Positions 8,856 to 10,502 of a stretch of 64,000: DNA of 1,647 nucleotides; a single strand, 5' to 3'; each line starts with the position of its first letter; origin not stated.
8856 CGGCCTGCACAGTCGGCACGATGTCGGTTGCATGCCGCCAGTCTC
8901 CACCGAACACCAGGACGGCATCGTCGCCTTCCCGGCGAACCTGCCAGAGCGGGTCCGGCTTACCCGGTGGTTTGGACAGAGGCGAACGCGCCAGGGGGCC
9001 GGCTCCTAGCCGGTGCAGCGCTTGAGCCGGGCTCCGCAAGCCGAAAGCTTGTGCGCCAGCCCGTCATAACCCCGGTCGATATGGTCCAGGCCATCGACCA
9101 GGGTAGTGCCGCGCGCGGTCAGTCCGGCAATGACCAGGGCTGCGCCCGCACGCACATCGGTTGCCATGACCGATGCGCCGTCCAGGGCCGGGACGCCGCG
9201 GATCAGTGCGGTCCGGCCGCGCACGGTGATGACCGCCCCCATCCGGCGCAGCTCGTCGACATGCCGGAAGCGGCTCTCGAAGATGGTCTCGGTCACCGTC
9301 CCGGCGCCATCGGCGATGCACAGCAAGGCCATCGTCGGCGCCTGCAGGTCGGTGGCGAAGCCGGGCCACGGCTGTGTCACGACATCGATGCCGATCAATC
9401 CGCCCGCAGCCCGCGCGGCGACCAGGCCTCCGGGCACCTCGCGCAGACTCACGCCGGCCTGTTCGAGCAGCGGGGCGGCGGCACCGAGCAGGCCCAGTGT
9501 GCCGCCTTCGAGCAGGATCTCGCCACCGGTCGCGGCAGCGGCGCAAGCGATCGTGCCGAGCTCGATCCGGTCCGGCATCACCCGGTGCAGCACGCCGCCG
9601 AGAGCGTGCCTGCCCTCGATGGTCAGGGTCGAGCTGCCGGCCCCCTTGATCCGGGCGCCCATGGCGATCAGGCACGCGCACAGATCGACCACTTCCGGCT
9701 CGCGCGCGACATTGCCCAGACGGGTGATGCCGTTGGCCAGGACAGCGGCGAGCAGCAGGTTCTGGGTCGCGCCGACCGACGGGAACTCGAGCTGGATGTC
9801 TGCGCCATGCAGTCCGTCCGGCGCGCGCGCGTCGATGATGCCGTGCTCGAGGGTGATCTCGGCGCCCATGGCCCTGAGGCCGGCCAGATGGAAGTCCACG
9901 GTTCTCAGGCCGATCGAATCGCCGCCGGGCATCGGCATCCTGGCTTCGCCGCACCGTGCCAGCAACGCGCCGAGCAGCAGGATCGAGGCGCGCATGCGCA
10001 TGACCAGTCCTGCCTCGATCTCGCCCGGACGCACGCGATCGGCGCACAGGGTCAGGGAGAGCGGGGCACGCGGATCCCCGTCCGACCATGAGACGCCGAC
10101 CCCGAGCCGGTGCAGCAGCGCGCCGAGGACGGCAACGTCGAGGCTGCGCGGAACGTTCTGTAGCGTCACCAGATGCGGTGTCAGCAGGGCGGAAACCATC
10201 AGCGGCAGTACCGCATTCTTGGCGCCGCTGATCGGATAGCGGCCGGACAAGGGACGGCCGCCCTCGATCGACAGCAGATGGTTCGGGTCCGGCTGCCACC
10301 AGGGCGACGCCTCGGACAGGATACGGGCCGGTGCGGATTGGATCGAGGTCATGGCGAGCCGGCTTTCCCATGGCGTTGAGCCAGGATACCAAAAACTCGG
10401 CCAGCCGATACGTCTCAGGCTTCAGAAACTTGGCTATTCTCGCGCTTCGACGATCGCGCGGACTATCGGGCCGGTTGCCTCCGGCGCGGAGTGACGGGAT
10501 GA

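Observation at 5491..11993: Candidate new envelope module: atypical murA co-transcribed with an Mla/Pqi-type lipid ABC system, divergent from SulP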

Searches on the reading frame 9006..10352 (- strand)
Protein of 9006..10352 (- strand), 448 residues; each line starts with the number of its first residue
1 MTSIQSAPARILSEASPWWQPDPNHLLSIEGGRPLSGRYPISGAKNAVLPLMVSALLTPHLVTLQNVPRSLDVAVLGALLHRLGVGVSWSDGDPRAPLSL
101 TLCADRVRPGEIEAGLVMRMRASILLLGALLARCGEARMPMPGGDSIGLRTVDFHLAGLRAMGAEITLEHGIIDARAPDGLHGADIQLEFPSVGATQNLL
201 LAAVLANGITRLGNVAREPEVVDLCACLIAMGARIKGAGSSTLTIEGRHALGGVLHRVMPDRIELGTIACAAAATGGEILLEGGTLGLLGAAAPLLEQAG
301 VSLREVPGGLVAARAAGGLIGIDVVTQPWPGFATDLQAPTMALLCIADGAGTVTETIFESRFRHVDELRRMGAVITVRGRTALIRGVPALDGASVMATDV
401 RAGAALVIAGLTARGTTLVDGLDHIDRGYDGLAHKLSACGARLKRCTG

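Call 3: search_protein_families(library=pfam, proteins=[window:9006-10352:-])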
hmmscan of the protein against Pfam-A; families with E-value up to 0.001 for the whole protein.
window:9006-10352:- (448 aa): 1 family
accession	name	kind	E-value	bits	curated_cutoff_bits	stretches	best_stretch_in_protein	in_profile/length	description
PF00275.25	EPSP_synthase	-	8.3e-79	265.7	22.8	1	30-436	2-417/417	EPSP synthase (3-phosphoshikimate 1-carboxyvinyltransferase)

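Call 4: search_protein_families(library=ncbifam, proteins=[window:9006-10352:-])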
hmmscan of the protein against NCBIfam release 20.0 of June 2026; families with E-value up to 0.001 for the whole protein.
window:9006-10352:- (448 aa): 5 families
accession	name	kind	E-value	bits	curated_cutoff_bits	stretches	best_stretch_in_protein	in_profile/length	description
NF006873.0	PRK09369.1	subfamily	4.7e-151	503.2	297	1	26-446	3-417/419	UDP-N-acetylglucosamine 1-carboxyvinyltransferase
TIGR01072.1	murA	equivalog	3.2e-144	480.7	392.7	1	26-445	3-416/416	UDP-N-acetylglucosamine 1-carboxyvinyltransferase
NF009470.0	PRK12830.1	equivalog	1.2e-118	396.5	552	1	27-445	4-414/417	UDP-N-acetylglucosamine 1-carboxyvinyltransferase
TIGR01356.1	aroA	equivalog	4.4e-11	42.2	287.25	1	198-281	231-318/415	3-phosphoshikimate 1-carboxyvinyltransferase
NF011381.1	PRK14806.1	equivalog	0.0004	18.7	902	0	121-440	395-727/733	bifunctional prephenate dehydrogenase/3-phosphoshikimate 1-carboxyvinyltransferase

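Call 7: find_homologous_proteins(query=window:9006-10352:-)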
Query window:9006-10352:- (448 aa): 7999 proteins with E <= 0.001 among 8000 candidates; the best 120 are listed.
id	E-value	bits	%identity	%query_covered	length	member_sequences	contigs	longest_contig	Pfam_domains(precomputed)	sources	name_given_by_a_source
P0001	1.4e-274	929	96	100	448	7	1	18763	PF00275.26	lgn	-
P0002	2.1e-182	625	70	98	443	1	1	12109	PF00275.26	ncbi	-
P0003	7.5e-182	623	71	97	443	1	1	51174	PF00275.26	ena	-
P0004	2.0e-181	622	70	99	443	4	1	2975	PF00275.26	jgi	jgi:UDP-N-acetylglucosamine 1-carboxyvinyltransferase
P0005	1.4e-180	619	69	99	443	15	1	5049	PF00275.26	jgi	jgi:UDP-N-acetylglucosamine 1-carboxyvinyltransferase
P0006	2.1e-180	619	70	96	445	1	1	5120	PF00275.26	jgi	jgi:UDP-N-acetylglucosamine 1-carboxyvinyltransferase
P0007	4.5e-180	617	70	97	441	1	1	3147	PF00275.26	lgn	-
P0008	1.4e-179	616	69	98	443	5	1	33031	PF00275.26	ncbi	-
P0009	2.8e-179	615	69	97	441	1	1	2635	PF00275.26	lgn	-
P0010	4.4e-179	614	70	96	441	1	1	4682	PF00275.26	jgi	jgi:UDP-N-acetylglucosamine 1-carboxyvinyltransferase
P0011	7.3e-179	613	66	100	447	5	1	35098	PF00275.26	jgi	jgi:UDP-N-acetylglucosamine 1-carboxyvinyltransferase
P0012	7.3e-179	613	69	98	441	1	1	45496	PF00275.26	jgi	jgi:UDP-N-acetylglucosamine 1-carboxyvinyltransferase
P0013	9.1e-179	613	68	99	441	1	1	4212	PF00275.26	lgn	-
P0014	9.2e-179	613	68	100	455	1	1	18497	PF00275.26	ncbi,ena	-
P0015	1.0e-178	613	69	99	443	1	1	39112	PF00275.26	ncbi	-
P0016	1.1e-178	613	68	97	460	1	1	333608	PF00275.26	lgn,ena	-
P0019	1.2e-178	613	69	99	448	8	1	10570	PF00275.26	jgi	jgi:UDP-N-acetylglucosamine 1-carboxyvinyltransferase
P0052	2.9e-175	602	68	98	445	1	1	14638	PF00275.26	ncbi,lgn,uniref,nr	ncbi:UDP-N-acetylglucosamine 1-carboxyvinyltransferase [Roseomonas sp. 18066]|uniref:UDP-N-acetylglu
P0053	3.1e-175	601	67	99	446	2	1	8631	PF00275.26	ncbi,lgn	-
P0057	9.1e-175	600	68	97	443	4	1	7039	PF00275.26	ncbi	-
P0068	2.3e-174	599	69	94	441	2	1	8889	PF00275.26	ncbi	-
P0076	5.1e-174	597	68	97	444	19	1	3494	PF00275.26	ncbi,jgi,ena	-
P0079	7.2e-174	597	68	97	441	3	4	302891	PF00275.26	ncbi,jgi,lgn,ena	jgi:UDP-N-acetylglucosamine 1-carboxyvinyltransferase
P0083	9.2e-174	597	67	100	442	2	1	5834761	PF00275.26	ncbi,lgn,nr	ncbi:UDP-N-acetylglucosamine 1-carboxyvinyltransferase [Allostella vacuolata]|nr:UDP-N-acetylglucosa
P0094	2.6e-173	595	67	97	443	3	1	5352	PF00275.26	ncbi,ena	-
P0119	8.8e-172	590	68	98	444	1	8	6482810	PF00275.26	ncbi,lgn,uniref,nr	ncbi:UDP-N-acetylglucosamine 1-carboxyvinyltransferase [Rhodovastum atsumiense]|uniref:UDP-N-acetylg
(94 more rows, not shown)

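Call 9: find_encoding_contigs(protein=window:9006-10352:-, flank=10000, max_places=6)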
Protein window:9006-10352:- (448 aa): 1 contig read that carries it; 1 place shown.
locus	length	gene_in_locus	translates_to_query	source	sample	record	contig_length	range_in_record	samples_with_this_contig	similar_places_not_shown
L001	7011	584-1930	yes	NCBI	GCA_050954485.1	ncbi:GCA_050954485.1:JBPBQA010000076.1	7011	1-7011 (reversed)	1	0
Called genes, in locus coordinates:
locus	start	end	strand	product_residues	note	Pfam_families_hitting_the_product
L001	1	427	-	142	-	PF00916:Sulfate_transp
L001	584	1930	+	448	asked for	PF00275:EPSP_synthase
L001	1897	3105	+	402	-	PF02405:MlaE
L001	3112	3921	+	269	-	PF00005:ABC_tran, PF13304:AAA_21 (weak)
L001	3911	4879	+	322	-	PF02470:MlaD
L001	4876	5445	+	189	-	PF03886:ABC_trans_aux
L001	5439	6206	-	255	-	PF09490:CbtA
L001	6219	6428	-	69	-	PF09489:CbtB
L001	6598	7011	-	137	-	PF01850:PIN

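Call 10: find_encoding_contigs(protein=P0119, flank=10000, max_places=3)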
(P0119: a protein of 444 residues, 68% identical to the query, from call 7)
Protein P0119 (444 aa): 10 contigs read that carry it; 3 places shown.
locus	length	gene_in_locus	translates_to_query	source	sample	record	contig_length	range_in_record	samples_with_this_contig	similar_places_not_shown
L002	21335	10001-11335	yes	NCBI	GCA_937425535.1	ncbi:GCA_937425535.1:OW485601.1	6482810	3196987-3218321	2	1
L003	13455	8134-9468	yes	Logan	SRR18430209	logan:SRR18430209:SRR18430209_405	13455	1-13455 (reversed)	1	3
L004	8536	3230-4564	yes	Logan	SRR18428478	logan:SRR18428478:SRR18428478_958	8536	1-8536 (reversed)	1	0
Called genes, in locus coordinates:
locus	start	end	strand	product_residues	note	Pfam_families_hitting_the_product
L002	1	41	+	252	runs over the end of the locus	PF00072:Response_reg, PF00486:Trans_reg_C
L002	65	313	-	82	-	-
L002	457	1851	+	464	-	PF01425:Amidase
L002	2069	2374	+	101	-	-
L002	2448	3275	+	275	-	PF00497:SBP_bac_3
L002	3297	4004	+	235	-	PF00528:BPD_transp_1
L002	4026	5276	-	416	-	PF00756:Esterase, PF10503:Esterase_PHB, PF00326:Peptidase_S9 (weak)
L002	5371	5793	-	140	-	PF17723:RHH_8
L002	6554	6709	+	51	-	-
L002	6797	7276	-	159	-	-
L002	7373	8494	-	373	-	PF13515:FUSC_2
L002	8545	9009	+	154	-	PF01047:MarR, PF12802:MarR_2, PF13463:HTH_27 (weak), PF22381:Staph_reg_Sar_Rot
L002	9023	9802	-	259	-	PF03459:TOBE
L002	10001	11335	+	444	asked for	PF00275:EPSP_synthase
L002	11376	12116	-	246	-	PF02798:GST_N (faint), PF13417:GST_N_3, PF13409:GST_N_2, PF00043:GST_C (weak), PF13410:GST_C_2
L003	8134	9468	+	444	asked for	PF00275:EPSP_synthase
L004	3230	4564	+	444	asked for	PF00275:EPSP_synthase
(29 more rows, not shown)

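Call 13: find_related_loci(query=A1, collection=genome_contigs, flank=8000)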
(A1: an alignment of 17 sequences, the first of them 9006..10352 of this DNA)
Query A1 (448 aa) in genome_contigs; peptide patterns used: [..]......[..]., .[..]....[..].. (x = any residue, [..] = any of these).
600 stretches matched a pattern (row limit reached: there are more); 591 encode a relative of the query (tblastn E <= 1e-3); the best 80 are kept; 80 distinct loci.
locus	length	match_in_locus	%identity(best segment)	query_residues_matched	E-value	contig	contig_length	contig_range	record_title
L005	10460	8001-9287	64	15-445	5e-162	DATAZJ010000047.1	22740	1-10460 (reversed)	MAG TPA_asm: Rhodopila sp. isolate SMAG_U5702 k141_2911182, whole genome shotgun sequence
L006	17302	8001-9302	65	10-445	2e-159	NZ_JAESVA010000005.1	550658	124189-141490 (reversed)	Acidisoma cellulosilyticum strain HW T5.17 contig00005, whole genome shotgun sequence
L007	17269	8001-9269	52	17-447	2e-128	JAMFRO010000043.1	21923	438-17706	MAG: bacterium isolate NGEE_A_bin7 k127_659414, whole genome shotgun sequence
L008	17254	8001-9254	53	29-445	1e-126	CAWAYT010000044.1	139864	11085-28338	MAG: uncultured Alphaproteobacteria bacterium isolate MFD08079.bin.2.6 genome assembly, contig: contig_6254, whole genom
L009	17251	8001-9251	53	27-448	3e-126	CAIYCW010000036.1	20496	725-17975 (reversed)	MAG: uncultured Rhodospirillales bacterium isolate AlinenLipids_bin-2488 genome assembly, contig: bin-2488:036/154, whol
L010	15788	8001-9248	54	24-445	3e-125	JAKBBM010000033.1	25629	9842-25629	MAG: Proteobacteria bacterium isolate ZJ4.bin36 NODE_2192_length_25629_cov_2.342326, whole genome shotgun sequence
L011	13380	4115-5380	54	23-445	6e-124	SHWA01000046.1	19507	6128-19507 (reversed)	MAG: Alphaproteobacteria bacterium isolate Baikal-deep-G53 BACOMB-C13307, whole genome shotgun sequence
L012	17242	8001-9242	54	29-445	5e-123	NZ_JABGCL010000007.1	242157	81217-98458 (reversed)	Geminicoccus harenae strain CPCC 101083 Scaffold7_1, whole genome shotgun sequence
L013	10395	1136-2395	51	27-448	4e-123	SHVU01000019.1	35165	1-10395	MAG: Rhodospirillales bacterium isolate Baikal-deep-G47 BACOMB-C5249, whole genome shotgun sequence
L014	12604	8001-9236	53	27-445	1e-121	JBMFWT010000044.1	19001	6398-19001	MAG: Acidiphilium sp. isolate KM4364-25 NODE_44_length_19001_cov_6.111710, whole genome shotgun sequence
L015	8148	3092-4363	52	27-448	1e-121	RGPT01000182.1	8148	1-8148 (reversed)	MAG: Alphaproteobacteria bacterium isolate WB8_3_093 contig_100_181, whole genome shotgun sequence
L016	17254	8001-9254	53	29-445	1e-120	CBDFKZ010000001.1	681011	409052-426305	MAG: Sphingomonas sp. isolate 156e550a-0049-4f01-afe2-9319f1ee689c genome assembly, contig: contig_1, whole genome shotg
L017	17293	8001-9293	52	8-445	3e-120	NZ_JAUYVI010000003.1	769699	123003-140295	Dongia sedimenti strain R-7 R_7_scaffold3, whole genome shotgun sequence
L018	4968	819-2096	51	27-448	1e-120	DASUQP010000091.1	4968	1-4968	MAG TPA_asm: Methyloceanibacter sp. isolate SMAG_U1684 k141_448333, whole genome shotgun sequence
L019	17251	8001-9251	52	27-445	1e-119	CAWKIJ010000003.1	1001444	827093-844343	MAG: uncultured Alphaproteobacteria bacterium isolate MFD02979.bin.1.79 genome assembly, contig: contig_46249, whole gen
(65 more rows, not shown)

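Call 17: find_homologous_proteins(query=L014:8001-9236:+)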
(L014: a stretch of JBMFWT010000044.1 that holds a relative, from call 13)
Query L014:8001-9236:+ (412 aa): 8000 proteins with E <= 0.001 among 8000 candidates; the best 120 are listed.
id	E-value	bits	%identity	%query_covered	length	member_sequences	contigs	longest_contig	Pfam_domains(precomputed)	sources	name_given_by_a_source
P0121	7.3e-256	866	100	100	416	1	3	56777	PF00275.26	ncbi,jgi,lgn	ncbi:MAG: UDP-N-acetylglucosamine 1-carboxyvinyltransferase [Acidiphilium sp.]|jgi:UDP-N-acetylgluco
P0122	4.7e-255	864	100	100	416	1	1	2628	PF00275.26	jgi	jgi:UDP-N-acetylglucosamine 1-carboxyvinyltransferase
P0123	1.1e-254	862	100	100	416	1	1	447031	PF00275.26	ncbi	ncbi:UDP-N-acetylglucosamine 1-carboxyvinyltransferase [Acidiphilium sp. MT5]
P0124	2.6e-253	858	100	100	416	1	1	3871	PF00275.26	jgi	jgi:UDP-N-acetylglucosamine 1-carboxyvinyltransferase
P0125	1.2e-252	856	99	100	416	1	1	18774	PF00275.26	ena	-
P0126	1.6e-252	855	99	100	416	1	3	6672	PF00275.26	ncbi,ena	-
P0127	1.9e-252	855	99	100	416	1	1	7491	PF00275.26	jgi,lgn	jgi:UDP-N-acetylglucosamine 1-carboxyvinyltransferase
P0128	3.7e-252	854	98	100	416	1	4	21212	PF00275.26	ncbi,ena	-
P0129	1.1e-251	853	98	100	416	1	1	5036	PF00275.26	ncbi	-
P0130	4.3e-248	841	97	100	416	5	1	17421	PF00275.26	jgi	jgi:UDP-N-acetylglucosamine 1-carboxyvinyltransferase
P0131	5.8e-243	824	95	100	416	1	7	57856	PF00275.26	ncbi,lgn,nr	ncbi:MAG TPA: UDP-N-acetylglucosamine 1-carboxyvinyltransferase [Acidiphilium sp.]|nr:MAG: UDP-N-ace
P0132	5.6e-241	817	94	100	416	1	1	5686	PF00275.26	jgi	jgi:UDP-N-acetylglucosamine 1-carboxyvinyltransferase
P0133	5.6e-236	801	92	100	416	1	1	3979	PF00275.26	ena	-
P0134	3.2e-233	792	91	100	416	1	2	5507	PF00275.26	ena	-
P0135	4.1e-233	791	94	97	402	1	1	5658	PF00275.26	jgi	jgi:UDP-N-acetylglucosamine 1-carboxyvinyltransferase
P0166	2.0e-208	710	82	100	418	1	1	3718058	PF00275.26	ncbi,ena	-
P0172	1.4e-202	691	81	100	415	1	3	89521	PF00275.26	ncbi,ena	-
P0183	9.9e-200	682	82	100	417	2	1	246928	PF00275.26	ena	-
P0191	2.8e-199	680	79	100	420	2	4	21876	PF00275.26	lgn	-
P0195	5.6e-199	679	79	100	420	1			PF00275.26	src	-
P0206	1.6e-198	678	79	100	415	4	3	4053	PF00275.26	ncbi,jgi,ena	jgi:UDP-N-acetylglucosamine 1-carboxyvinyltransferase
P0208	1.7e-198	677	81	100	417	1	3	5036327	PF00275.26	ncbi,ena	-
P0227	6.8e-198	676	80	100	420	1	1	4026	PF00275.26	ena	-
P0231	9.4e-198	675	77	100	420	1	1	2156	PF00275.26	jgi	jgi:UDP-N-acetylglucosamine 1-carboxyvinyltransferase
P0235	1.0e-197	675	79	100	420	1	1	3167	PF00275.26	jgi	jgi:UDP-N-acetylglucosamine 1-carboxyvinyltransferase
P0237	1.1e-197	675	79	100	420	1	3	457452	PF00275.26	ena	-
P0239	1.2e-197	675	80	100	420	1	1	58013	PF00275.26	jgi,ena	jgi:UDP-N-acetylglucosamine 1-carboxyvinyltransferase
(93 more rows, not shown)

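Call 18: find_encoding_contigs(protein=P0195, flank=10000, max_places=4)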
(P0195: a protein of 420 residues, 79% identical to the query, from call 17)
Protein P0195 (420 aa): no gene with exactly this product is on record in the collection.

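Call 19: list_cluster_members(proteins=[P0195, window:9006-10352:-])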
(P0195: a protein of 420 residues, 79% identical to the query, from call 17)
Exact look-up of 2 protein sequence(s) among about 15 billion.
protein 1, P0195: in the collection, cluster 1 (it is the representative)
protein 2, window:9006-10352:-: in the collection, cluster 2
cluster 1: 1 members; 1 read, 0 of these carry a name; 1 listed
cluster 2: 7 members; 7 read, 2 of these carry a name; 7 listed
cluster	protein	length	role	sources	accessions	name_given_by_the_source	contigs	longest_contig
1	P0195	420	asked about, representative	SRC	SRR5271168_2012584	-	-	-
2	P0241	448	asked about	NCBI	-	-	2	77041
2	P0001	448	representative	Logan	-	-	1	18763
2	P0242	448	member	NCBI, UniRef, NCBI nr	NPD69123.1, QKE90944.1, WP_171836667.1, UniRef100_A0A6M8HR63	UDP-N-acetylglucosamine 1-carboxyvinyltransferase [Lichenicola cladoniae] | UDP-N-acetylglucosamine 1-carboxyvinyltransferase n=1 Tax=Lichenicola cladoniae ...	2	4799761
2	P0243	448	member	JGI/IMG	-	UDP-N-acetylglucosamine 1-carboxyvinyltransferase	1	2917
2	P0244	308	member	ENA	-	-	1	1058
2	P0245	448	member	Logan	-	-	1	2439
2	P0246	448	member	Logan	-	-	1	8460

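Call 21: find_encoding_contigs(protein=P0242, flank=10000, max_places=3)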
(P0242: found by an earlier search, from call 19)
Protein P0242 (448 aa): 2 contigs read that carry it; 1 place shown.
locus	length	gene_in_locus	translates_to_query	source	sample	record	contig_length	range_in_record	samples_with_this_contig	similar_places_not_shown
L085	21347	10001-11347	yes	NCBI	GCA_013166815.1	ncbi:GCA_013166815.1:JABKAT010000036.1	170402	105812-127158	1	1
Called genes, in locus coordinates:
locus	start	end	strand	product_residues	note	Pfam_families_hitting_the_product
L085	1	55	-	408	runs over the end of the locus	PF00150:Cellulase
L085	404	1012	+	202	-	PF01569:PAP2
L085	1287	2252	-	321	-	PF00535:Glycos_transf_2, PF10111:Glyco_tranf_2_2 (weak), PF13641:Glyco_tranf_2_3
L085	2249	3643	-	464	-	PF13579:Glyco_trans_4_4 (weak), PF13439:Glyco_transf_4, PF20706:GT4-conflict, PF00534:Glycos_transf_1, PF13692:Glyco_trans_1_4, PF13524:Glyco_trans_1_2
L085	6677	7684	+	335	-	PF00150:Cellulase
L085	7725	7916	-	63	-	-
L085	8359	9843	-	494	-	PF00916:Sulfate_transp, PF01740:STAS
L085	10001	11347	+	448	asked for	PF00275:EPSP_synthase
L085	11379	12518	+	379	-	PF02405:MlaE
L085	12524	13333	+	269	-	PF00005:ABC_tran, PF13304:AAA_21 (weak)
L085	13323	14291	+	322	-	PF02470:MlaD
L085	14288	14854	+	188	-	PF03886:ABC_trans_aux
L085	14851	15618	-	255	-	PF09490:CbtA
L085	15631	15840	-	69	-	PF09489:CbtB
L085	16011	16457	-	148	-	PF01850:PIN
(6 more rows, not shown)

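Call 24: find_encoding_contigs(protein=P0003, flank=8000, max_places=1)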
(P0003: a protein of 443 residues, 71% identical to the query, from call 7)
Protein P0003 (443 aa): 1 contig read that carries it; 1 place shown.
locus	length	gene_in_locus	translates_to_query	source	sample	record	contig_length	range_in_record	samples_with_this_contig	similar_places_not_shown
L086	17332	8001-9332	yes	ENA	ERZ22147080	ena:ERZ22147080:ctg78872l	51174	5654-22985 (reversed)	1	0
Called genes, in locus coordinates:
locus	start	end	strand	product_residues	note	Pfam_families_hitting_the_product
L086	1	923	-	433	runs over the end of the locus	-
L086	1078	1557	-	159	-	PF09917:DUF2147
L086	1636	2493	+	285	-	PF01678:DAP_epimerase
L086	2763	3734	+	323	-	PF04055:Radical_SAM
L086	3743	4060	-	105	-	-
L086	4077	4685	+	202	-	PF00448:SRP54, PF13604:AAA_30 (weak)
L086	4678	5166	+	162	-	PF13279:4HBT_2, PF03061:4HBT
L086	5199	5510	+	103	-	-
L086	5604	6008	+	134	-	PF05239:PRC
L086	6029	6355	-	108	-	-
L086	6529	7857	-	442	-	PF00296:Bac_luciferase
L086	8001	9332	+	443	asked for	PF00275:EPSP_synthase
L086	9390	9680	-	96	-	-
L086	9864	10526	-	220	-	PF04832:SOUL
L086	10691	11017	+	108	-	PF07978:NIPSNAP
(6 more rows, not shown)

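Call 25: find_encoding_contigs(protein=P0002, flank=8000, max_places=1)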
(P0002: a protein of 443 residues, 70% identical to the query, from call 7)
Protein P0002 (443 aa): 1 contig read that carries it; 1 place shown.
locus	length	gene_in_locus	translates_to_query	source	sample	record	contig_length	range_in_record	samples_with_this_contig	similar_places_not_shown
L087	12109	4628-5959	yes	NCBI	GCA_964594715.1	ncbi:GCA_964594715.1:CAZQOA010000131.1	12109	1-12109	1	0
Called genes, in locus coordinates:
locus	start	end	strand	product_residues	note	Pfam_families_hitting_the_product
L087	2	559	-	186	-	?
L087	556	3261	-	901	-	PF08447:PAS_3, PF00989:PAS, PF08448:PAS_4 (weak), PF13426:PAS_9, PF12860:PAS_7, PF00512:HisKA, PF02518:HATPase_c, PF00072:Response_reg, +1 more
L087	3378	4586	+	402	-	PF02515:CoA_transf_3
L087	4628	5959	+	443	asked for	PF00275:EPSP_synthase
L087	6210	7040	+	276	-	PF22029:PhyR_sigma2, PF22233:PhyR_sigma-like (weak), PF00072:Response_reg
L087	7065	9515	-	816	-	PF00890:FAD_binding_2 (faint), PF01266:DAO, PF07992:Pyr_redox_2 (faint), PF16350:FAO_M, PF01571:GCV_T, PF08669:GCV_T_C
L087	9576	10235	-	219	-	-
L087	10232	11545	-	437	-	PF13476:AAA_23 (weak), PF13304:AAA_21, PF13175:AAA_15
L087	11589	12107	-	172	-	?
